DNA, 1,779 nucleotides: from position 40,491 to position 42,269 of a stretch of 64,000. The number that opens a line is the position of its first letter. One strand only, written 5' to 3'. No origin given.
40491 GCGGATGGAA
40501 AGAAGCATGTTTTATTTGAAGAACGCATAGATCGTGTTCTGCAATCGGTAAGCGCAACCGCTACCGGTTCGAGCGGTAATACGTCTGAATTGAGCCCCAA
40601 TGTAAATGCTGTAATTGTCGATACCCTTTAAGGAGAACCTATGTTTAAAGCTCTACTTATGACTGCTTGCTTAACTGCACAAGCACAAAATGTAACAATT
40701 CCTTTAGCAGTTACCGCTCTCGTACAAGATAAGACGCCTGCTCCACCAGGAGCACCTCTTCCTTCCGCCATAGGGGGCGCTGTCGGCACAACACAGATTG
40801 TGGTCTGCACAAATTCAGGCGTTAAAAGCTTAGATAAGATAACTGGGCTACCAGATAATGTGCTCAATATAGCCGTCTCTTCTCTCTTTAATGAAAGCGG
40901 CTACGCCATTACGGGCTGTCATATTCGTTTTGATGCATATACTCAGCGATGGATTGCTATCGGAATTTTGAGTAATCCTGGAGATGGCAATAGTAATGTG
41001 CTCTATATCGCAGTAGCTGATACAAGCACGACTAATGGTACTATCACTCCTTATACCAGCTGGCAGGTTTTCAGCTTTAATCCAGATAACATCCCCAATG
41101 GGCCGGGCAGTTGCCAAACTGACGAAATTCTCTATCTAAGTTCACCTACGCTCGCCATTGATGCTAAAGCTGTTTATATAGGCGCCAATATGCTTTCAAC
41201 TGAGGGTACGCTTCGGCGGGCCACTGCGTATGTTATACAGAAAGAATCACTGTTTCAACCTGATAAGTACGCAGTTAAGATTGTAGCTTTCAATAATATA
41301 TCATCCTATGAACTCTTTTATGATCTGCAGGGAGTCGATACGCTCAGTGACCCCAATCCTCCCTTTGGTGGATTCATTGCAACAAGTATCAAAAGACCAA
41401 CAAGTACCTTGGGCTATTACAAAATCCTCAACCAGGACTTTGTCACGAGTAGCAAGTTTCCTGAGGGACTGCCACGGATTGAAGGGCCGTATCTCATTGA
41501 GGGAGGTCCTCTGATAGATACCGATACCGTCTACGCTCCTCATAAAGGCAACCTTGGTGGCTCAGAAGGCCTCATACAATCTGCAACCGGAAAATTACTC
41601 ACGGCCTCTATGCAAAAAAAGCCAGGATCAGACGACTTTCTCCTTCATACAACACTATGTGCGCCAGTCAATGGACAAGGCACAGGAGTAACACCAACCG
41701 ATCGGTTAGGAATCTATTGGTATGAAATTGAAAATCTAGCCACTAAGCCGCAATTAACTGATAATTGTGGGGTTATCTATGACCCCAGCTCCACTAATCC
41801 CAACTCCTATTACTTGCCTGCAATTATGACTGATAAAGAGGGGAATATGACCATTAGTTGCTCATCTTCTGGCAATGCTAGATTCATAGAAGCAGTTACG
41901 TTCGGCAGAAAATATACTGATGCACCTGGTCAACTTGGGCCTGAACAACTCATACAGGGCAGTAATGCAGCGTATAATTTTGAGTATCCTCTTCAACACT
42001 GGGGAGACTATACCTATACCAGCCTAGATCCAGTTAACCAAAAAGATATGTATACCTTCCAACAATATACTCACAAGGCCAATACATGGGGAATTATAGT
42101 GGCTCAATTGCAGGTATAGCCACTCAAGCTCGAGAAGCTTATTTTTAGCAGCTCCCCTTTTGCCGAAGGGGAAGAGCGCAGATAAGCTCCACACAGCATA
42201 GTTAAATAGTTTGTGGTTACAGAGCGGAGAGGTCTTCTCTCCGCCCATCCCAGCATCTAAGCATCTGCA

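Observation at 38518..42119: Fusion/fission evidence links the parallel beta-helix region and the propeller-like domain into one functional module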

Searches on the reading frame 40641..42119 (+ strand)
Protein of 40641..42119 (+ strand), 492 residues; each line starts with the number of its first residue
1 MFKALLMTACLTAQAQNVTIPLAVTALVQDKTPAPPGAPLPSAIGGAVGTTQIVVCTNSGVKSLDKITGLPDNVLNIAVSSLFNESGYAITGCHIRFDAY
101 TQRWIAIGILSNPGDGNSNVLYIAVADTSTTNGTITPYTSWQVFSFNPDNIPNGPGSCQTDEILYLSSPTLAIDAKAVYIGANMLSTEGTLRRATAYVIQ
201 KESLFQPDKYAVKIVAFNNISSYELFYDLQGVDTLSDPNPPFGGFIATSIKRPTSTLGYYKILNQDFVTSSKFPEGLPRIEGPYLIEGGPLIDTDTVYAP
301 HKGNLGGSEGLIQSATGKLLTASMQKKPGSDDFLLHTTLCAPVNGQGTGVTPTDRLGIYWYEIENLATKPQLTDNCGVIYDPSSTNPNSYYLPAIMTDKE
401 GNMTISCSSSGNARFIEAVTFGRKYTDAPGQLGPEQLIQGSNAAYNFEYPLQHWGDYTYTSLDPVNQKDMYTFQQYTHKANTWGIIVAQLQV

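Call 5: search_protein_families(library=pfam, proteins=[window:40641-42119:+], max_evalue=0.1)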
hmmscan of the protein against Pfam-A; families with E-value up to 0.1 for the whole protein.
window:40641-42119:+ (492 aa): 0 families

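Call 6: search_protein_families(library=ncbifam, proteins=[window:40641-42119:+], max_evalue=0.1)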
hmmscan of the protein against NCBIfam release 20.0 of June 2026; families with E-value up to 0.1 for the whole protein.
window:40641-42119:+ (492 aa): 0 families

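Call 10: find_homologous_proteins(query=window:40641-42116:+, max_evalue=0.001)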
Query window:40641-42116:+ (492 aa): 11 proteins with E <= 0.001 among 7585 candidates.
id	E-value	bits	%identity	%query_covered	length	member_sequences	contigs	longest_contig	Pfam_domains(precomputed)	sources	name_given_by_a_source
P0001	9.9e-57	211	35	91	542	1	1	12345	-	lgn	-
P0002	4.0e-46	176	33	91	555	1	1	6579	-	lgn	-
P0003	7.2e-35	139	30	92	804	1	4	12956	PF13620.13,PF22904.4,PF17210.10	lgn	-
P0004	3.4e-34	136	30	90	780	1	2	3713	PF13860.13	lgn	-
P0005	7.7e-31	125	29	90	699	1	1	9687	-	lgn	-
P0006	4.9e-8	50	32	35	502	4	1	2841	-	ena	-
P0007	1.5e-6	45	32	35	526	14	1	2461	-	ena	-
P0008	4.0e-6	44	24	80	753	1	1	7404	PF18962.8,PF13860.13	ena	-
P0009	4.7e-5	40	33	33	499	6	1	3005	-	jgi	jgi:hypothetical protein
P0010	1.9e-4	38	32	35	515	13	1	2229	-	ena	-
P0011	3.5e-4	37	33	37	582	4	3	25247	PF07589.17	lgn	-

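Call 15: search_solved_structures(query=A1, max_evalue=10, show_alignments=2)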
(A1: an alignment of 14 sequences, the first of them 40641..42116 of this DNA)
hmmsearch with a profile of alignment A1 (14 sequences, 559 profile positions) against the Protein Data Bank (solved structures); distinct sequences matched with E-value up to 10: 3.
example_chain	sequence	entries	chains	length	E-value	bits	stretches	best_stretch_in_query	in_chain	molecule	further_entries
1yf2_A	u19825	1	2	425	0.12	14.5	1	191-283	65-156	Type I restriction-modification enzyme, S subunit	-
6i3y_A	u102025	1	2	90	0.85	11.7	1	102-134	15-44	TP53-regulated inhibitor of apoptosis 1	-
6i3v_A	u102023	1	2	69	0.86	11.6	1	106-135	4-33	TP53-regulated inhibitor of apoptosis 1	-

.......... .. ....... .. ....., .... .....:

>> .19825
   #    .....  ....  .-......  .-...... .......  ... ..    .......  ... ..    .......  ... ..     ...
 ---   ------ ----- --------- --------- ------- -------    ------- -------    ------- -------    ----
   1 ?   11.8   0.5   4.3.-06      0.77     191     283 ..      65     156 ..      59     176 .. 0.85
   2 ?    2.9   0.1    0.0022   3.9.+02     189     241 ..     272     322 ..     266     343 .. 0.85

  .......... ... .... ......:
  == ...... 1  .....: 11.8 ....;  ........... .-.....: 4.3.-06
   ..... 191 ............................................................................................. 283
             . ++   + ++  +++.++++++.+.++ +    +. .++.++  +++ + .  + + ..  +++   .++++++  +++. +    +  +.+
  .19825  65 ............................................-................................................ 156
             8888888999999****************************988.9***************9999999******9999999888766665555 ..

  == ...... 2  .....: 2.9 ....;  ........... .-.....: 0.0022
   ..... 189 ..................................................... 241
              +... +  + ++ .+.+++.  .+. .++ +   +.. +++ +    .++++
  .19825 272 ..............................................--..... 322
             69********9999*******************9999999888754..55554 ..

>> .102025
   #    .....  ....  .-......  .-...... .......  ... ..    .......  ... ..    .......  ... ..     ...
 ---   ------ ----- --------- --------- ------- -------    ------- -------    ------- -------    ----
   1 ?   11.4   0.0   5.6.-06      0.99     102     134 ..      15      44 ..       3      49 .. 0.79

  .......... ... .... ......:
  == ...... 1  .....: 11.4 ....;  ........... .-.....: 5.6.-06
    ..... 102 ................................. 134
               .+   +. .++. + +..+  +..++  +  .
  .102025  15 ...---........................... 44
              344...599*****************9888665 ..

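Call 16: find_encoding_contigs(protein=window:40641-42116:+, flank=10000, max_places=4)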
Protein window:40641-42116:+ (492 aa): 3 contigs read that carry it; 3 places shown.
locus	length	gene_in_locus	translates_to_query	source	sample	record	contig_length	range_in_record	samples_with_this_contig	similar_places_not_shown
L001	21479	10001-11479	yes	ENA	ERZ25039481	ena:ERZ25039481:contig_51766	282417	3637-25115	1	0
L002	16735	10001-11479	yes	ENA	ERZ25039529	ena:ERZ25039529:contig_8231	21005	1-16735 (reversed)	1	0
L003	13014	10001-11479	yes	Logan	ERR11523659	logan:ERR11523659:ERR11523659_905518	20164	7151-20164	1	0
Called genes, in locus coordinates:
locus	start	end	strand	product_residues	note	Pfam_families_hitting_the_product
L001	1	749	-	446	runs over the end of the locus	PF13173:AAA_14, PF13635:DUF4143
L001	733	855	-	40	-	-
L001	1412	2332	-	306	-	PF13557:Phenol_MetA_deg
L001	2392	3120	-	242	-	PF12811:BaxI_1, PF01027:Bax1-I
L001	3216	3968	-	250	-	PF00376:MerR, PF13411:MerR_1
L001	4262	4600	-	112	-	-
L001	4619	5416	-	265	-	PF00376:MerR, PF13411:MerR_1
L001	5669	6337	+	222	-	PF00392:GntR, PF07729:FCD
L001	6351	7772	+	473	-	PF07690:MFS_1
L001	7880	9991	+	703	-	PF05048:NosD (weak), PF13229:Beta_helix (weak)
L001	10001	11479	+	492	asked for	-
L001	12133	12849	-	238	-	PF12796:Ank_2, PF13857:Ank_5 (faint), PF00023:Ank (faint), PF12796:Ank_2, PF13606:Ank_3 (faint), PF13637:Ank_4 (weak)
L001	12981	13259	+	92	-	PF11373:DUF3175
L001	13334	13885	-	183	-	-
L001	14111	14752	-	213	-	-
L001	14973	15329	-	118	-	PF00437:T2SSE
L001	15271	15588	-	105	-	PF00437:T2SSE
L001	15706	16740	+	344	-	-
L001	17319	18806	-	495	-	PF13655:RVT_N, PF00078:RVT_1, PF08388:GIIM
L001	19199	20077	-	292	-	PF12323:HTH_OrfB_IS605, PF01385:OrfB_IS605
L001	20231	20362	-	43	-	-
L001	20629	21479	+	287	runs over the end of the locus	-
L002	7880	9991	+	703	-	PF05048:NosD (weak), PF13229:Beta_helix (weak)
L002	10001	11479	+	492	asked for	-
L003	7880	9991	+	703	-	PF05048:NosD (weak), PF13229:Beta_helix (weak)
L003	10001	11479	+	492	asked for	-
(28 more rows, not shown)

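Call 20: predict_structure(alignment_id=A1)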
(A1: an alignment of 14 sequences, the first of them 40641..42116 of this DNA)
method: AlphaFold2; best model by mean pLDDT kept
length: 492 residues; sequences in the alignment: 14
mean_pLDDT: 77.2   pTM: 0.84
mean pLDDT of the five models: 77.2, 77.2, 76.5, 76.5, 75.9
residues with pLDDT >= 90: 160; 70-90: 194; 50-70: 71; < 50: 67
segments of 3 or more residues with pLDDT < 50: 1-19, 28-40, 155-159, 295-314, 446-453
pLDDT, mean of each block of 10 residues (from residue 1): 29 38 55 41 80 87 90 87 82 91 93 67 91 92 85 55 80 95 81 87 82 79 68 92 89 77 95 93 83 53 39 57 90 91 80 79 93 90 73 89 87 70 90 85 52 64 89 74 78 80
secondary structure, 60 per line:
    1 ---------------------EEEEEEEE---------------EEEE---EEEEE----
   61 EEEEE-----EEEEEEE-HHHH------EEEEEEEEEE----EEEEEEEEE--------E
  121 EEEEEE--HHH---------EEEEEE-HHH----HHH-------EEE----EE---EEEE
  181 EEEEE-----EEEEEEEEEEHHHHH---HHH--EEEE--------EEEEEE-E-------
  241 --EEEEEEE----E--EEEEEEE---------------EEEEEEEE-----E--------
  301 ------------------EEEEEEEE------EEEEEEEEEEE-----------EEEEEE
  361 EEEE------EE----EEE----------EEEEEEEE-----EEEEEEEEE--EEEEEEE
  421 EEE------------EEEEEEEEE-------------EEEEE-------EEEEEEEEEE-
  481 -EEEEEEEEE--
elements in order: E22-29 E45-48 E52-56 E61-65 E71-77 H79-82 E89-98 E103-111 E120-126 E141-146 E165-167 E177-185 E191-200 H201-205 E214-217 E226-231 E243-249 E257-263 E279-286 E319-326 E333-343 E355-364 E377-379 E390-397 E403-411 E414-423 E436-444 E458-462 E470-479 E482-490
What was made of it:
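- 40641..42119 (+): Stand-alone propeller protein of 492 aa with its own signal peptide (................). The model has 28 strands, read as seven four-stranded blades. AlphaFold2 pLDDT 77, pTM 0.84: call 20.
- On Sialidase / BNR (Asp-box) propellers (GH33 and relatives): DSSP gives 28 strands, consistent with seven blades (call 20).
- Closest known: Sialidase-fold propellers. Different: The 28 strands suggest seven blades rather than six (call 20).
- The model here also has 28 strands, consistent with seven blades (call 20).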

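Call 22: search_protein_representatives(alignment_id=A1)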
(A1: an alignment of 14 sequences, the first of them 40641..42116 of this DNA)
Query: 14 sequences, 559 profile positions. Proteins with E-value up to 0.001 (for the whole library): 22902; up to 1e-10: 17097; up to 1e-30: 8449. The best 150 are listed.
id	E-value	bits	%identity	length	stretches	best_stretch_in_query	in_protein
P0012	2.7e-194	663.7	-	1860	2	15-553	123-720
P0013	2.4e-167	574.7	-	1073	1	28-559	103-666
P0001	8.1e-166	569.7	-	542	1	1-499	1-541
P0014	3.5e-165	567.6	-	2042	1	29-558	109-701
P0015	8.1e-165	566.4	-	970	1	25-559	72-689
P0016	6.8e-164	563.3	-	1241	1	37-558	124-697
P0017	6.8e-164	563.3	-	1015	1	20-558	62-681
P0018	9.5e-163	559.5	-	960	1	25-553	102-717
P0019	1.3e-162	559.1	-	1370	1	25-558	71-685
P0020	2.4e-162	558.2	-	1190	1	25-558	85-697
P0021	9.2e-162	556.3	-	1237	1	37-552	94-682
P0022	6.0e-161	553.6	-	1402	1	14-555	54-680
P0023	1.2e-159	549.2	-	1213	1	28-554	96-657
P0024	1.3e-159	549.2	-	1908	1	39-558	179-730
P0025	1.9e-159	548.6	-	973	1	37-557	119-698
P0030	7.7e-158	543.3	-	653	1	34-558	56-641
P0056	1.2e-148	513.0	-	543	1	37-498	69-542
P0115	9.3e-138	477.0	-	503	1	7-528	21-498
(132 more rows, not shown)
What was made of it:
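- On Un-named secreted propeller family: The exhaustive search finds 22,902 representatives at E <= 1e-3 and 8,449 at E <= 1e-30 (call 22).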

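Call 23: fold_search(model_id=the predicted structure, library=pdb)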
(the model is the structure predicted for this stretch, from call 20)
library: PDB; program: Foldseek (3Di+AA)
matches with E <= 10: 832; with E <= 0.001: 175
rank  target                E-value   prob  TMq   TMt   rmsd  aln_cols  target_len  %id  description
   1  2w38                  3.7e-08  1.00  0.39  0.43   7.2       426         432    9  Crystal structure of the pseudaminidase from Pseudomonas aeruginosa (released 2008-12-23)
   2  4nc5                  5.2e-08  1.00  0.42  0.54   6.9       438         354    7  Human sialidase 2 in complex with 2,3-difluorosialic acid (covalent intermediate) (released 2013-11-06)
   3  7p1b                  2.7e-07  1.00  0.39  0.48   7.2       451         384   10  Apo structure of KDNase from Aspergillus Terrerus (released 2021-10-20)
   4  1mz6                  3.7e-07  1.00  0.39  0.32   8.0       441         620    8  Trypanosoma rangeli sialidase in complex with the inhibitor DANA (released 2002-10-16)
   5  4ncs                  4.1e-07  1.00  0.41  0.53   6.8       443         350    7  Human sialidase 2 in complex with 2,3-difluorosialic acid (covalent intermediate) (released 2013-12-25)
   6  10qi                  4.7e-07  1.00  0.36  0.36   8.2       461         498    8  Crystal Structure of Treponema denticola Sialidase (TDE_0471) D165A mutant bound to 3'-sialyllactose (only Neu5Ac visibl (released 2026-02-25)
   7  10qf                  1.1e-06  1.00  0.34  0.34  14.1       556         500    7  Crystal Structure of Treponema denticola Sialidase (TDE_0471) (released 2026-02-25)
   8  9g33_UH               1.4e-06  1.00  0.40  0.35   7.3       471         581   10  Stalled 90S - Utp23-Krr1-deltaC3 (released 2025-06-18)
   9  1ms8_B                2.1e-06  1.00  0.36  0.30   8.7       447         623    9  Triclinic form of Trypanosoma cruzi trans-sialidase, in complex with 3-deoxy-2,3-dehydro-N-acetylneuraminic acid (DANA (released 2003-03-25)
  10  1wcs                  3.5e-06  1.00  0.38  0.31  10.5       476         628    7  A mutant of Trypanosoma rangeli sialidase displaying trans-sialidase activity (released 2004-12-15)
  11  8ybf_A                3.9e-06  1.00  0.40  0.45   7.9       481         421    8  Crystal structure of canine distemper virus hemagglutinin (released 2024-07-31)
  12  8gn6_B                4.5e-06  1.00  0.41  0.40  10.6       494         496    9  Crystallization of Sialidase from Porphyromonas gingivalis (released 2023-04-19)
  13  2w20_B                5.0e-06  1.00  0.38  0.40  11.2       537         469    8  Structure of the catalytic domain of the native NanA sialidase from Streptococcus pneumoniae (released 2008-12-23)
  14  2vvz_A                5.0e-06  1.00  0.36  0.37  12.9       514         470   10  Structure of the catalytic domain of Streptococcus pneumoniae sialidase NanA (released 2008-06-24)
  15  3inb_B                5.8e-06  1.00  0.42  0.49   7.8       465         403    8  Structure of the measles virus hemagglutinin bound to the CD46 receptor (released 2009-12-22)
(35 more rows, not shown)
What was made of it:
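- On Sialidase / BNR (Asp-box) propellers (GH33 and relatives): Sialidases head the Foldseek list (E 4e-8), but TM-score is about 0.4 (call 23).
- Closest known: Sialidase-fold propellers. Same: They are the best Foldseek matches: E 4e-8, probability 1.0 (call 23).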

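Call 24: search_protein_families(library=pfam, proteins=[P0012, P0013, P0014, P0015, P0016, P0030, P0056, P0115], max_evalue=0.01)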
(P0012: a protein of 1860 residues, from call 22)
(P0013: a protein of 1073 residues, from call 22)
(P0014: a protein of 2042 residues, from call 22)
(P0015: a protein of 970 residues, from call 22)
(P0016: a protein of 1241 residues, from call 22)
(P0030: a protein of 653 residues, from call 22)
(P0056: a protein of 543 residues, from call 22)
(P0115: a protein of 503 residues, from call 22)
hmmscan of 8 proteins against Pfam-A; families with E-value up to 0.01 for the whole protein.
P0012 (1860 aa): 3 families
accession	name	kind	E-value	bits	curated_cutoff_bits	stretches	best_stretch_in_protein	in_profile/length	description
PF07679.22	I-set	-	2.5e-33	114.4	23.7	3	1753-1834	1-86/90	Immunoglobulin I-set domain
PF13927.12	Ig_3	-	1.4e-31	109.2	30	4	1753-1792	2-41/78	Immunoglobulin domain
PF13895.12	Ig_2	-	3.8e-15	56.3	27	0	1753-1839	2-79/79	Immunoglobulin domain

P0013 (1073 aa): 0 families

P0014 (2042 aa): 2 families
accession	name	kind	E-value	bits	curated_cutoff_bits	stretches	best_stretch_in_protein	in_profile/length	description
PF01483.27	P_proprotein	-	1.7e-12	47.7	21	1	1191-1302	2-85/86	Proprotein convertase P-domain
PF13004.13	BACON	-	2e-07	31.3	25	2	734-786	3-61/61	Putative binding domain, N-terminal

P0015 (970 aa): 2 families
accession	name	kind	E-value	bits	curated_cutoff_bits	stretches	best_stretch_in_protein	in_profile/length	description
PF13517.12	FG-GAP_3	-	2.5e-12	47.6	26.9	5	748-802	1-61/61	FG-GAP-like repeat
PF01839.29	FG-GAP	-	6.2e-12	45.6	22.1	1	789-808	7-26/37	FG-GAP repeat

P0016 (1241 aa): 0 families

P0030 (653 aa): 0 families

P0056 (543 aa): 0 families

P0115 (503 aa): 0 families
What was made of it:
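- Closest known: Un-named secreted propeller family. Different: In the 150 best-scoring members the domain is N-terminal and is followed by Ig-like, FG-GAP, BACON or sorting domains (calls 22, 24).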

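Call 28: find_encoding_contigs(protein=P0001, flank=10000, max_places=3)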
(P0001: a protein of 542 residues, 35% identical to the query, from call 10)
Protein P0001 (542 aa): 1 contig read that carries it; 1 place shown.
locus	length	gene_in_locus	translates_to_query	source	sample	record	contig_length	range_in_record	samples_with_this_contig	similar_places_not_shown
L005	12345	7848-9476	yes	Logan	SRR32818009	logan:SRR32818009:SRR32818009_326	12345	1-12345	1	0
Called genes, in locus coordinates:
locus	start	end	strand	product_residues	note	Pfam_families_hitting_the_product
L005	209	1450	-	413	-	PF02127:Peptidase_M18, PF05343:Peptidase_M42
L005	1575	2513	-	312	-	PF00581:Rhodanese (weak), PF13238:AAA_18 (weak), PF26341:AAA_SelU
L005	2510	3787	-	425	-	PF02403:Seryl_tRNA_N, PF00587:tRNA-synt_2b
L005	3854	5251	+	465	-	-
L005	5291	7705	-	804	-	PF13229:Beta_helix (faint)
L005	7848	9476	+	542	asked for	-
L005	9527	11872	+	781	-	PF05048:NosD (faint), PF13229:Beta_helix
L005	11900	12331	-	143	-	-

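Call 29: find_encoding_contigs(protein=P0002, flank=10000, max_places=3)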
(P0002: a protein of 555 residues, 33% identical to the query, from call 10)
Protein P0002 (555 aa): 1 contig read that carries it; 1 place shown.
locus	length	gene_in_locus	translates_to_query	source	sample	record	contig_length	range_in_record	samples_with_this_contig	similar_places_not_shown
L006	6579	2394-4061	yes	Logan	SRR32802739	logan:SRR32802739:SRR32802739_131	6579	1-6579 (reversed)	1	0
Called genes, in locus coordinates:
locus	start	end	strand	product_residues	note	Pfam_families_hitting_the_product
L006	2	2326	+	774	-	?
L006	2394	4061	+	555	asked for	-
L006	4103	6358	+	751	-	PF05048:NosD (weak), PF13229:Beta_helix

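Call 37: find_homologous_proteins(query=A1, max_evalue=1e-10)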
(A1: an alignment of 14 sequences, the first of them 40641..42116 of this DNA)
Query A1 (14 sequences) (492 aa, profile of the alignment): 21 proteins with E <= 1e-10 among 8000 candidates.
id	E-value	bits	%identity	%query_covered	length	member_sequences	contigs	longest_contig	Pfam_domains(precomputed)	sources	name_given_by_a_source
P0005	1.4e-191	656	29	90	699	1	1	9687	-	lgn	-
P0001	2.5e-165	570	35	91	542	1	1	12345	-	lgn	-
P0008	1.9e-162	560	24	80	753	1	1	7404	PF18962.8,PF13860.13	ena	-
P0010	1.0e-161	558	32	35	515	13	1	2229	-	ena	-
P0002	3.8e-158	546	33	91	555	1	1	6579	-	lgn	-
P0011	5.2e-158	546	33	37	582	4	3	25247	PF07589.17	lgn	-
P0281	2.0e-138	481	29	90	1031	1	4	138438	PF17963.8,PF18957.7,PF00028.24,PF05345.19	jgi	jgi:hypothetical protein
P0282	4.9e-138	480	29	90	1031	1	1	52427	PF17963.8,PF18957.7,PF05345.19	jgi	jgi:hypothetical protein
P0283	7.9e-133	462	34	28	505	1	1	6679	PF07589.17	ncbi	-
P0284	8.5e-129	449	32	28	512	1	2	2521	PF07589.17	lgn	-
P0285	3.5e-127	444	33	33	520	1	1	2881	-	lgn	-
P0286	3.7e-122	427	25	58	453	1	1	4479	-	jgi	jgi:hypothetical protein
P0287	6.3e-111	390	34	28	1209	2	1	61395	PF01839.30,PF13517.13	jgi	-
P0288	1.1e-110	389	34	33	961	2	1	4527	PF02412.24,PF00404.25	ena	-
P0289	7.4e-101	357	33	29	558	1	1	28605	PF07589.17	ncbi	-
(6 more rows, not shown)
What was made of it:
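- Wider-family members carry PEP-CTERM, T9SS, dockerin, BACON, Ig-like and FG-GAP domains (calls 10, 24, 37). One member carries a dockerin and another a BACON domain (calls 24, 37).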

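Call 47: find_encoding_contigs(protein=P0003, flank=8000, max_places=1)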
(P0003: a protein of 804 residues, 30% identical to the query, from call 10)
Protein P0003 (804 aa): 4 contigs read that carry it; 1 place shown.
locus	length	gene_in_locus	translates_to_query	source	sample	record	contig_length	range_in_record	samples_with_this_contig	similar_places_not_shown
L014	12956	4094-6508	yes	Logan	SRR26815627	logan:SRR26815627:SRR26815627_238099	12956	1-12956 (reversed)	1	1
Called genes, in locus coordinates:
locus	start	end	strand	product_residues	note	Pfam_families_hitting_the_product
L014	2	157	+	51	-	?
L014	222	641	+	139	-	-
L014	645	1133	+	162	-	-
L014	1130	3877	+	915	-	PF25852:DUF6242_C (faint), PF15902:Sortilin-Vps10 (weak), PF09430:EMC7_beta-sandw (weak), PF13620:CarboxypepD_reg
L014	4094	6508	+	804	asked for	PF13620:CarboxypepD_reg, PF17210:SdrD_B (weak), PF22904:NOMO1-like_2nd (weak)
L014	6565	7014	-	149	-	PF00578:AhpC-TSA, PF08534:Redoxin, PF00085:Thioredoxin (weak), PF13905:Thioredoxin_8 (weak)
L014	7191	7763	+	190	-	PF01592:NifU_N, PF04324:Fer2_BFD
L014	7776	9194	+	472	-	PF01595:CNNM, PF00571:CBS, PF03471:CorC_HlyC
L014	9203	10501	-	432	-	-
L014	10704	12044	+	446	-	PF02878:PGM_PMM_I, PF02879:PGM_PMM_II, PF02880:PGM_PMM_III, PF00408:PGM_PMM_IV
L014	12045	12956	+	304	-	?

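Call 48: find_encoding_contigs(protein=P0005, flank=8000, max_places=1)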
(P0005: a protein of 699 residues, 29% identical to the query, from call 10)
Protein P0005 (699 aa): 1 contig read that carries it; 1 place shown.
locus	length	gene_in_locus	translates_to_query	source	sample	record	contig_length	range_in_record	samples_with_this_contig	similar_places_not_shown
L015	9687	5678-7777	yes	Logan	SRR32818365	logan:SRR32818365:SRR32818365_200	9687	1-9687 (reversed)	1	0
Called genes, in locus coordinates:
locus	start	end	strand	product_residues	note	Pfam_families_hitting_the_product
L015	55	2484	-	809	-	PF13431:TPR_17 (faint), PF13432:TPR_16 (faint), PF21033:RMD1-3 (faint), PF00515:TPR_1 (faint), PF07719:TPR_2 (faint), PF09295:ChAPs (weak), PF12569:NatA_aux_su (weak), PF23914:TPR_CcmH_CycH, +8 more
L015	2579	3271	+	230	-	PF00072:Response_reg, PF00486:Trans_reg_C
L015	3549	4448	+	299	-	PF07804:HipA_C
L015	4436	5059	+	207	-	PF13657:Couple_hipA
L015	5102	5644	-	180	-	PF01161:PBP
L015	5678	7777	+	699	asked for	-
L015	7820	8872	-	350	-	PF02541:Ppx-GppA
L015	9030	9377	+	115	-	-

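Call 49: find_encoding_contigs(protein=P0011, flank=8000, max_places=1)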
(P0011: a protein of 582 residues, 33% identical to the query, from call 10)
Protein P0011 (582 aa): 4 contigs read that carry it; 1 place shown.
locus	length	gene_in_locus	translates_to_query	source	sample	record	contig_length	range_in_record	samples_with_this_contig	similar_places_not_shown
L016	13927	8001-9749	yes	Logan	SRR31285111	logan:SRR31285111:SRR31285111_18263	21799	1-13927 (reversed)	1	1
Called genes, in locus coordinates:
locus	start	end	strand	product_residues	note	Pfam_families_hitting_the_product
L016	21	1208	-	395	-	PF00202:Aminotran_3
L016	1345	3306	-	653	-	PF07715:Plug, PF00593:TonB_dep_Rec_b-barrel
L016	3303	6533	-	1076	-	PF02012:BNR (faint), PF15902:Sortilin-Vps10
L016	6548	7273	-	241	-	-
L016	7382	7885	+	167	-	PF04073:tRNA_edit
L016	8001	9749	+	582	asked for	PF07589:PEP_exosort_dom (weak)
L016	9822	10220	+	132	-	-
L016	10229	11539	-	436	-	PF03109:ABC1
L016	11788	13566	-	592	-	PF01368:DHH, PF02272:DHHA1, PF17768:RecJ_OB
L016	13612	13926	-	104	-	?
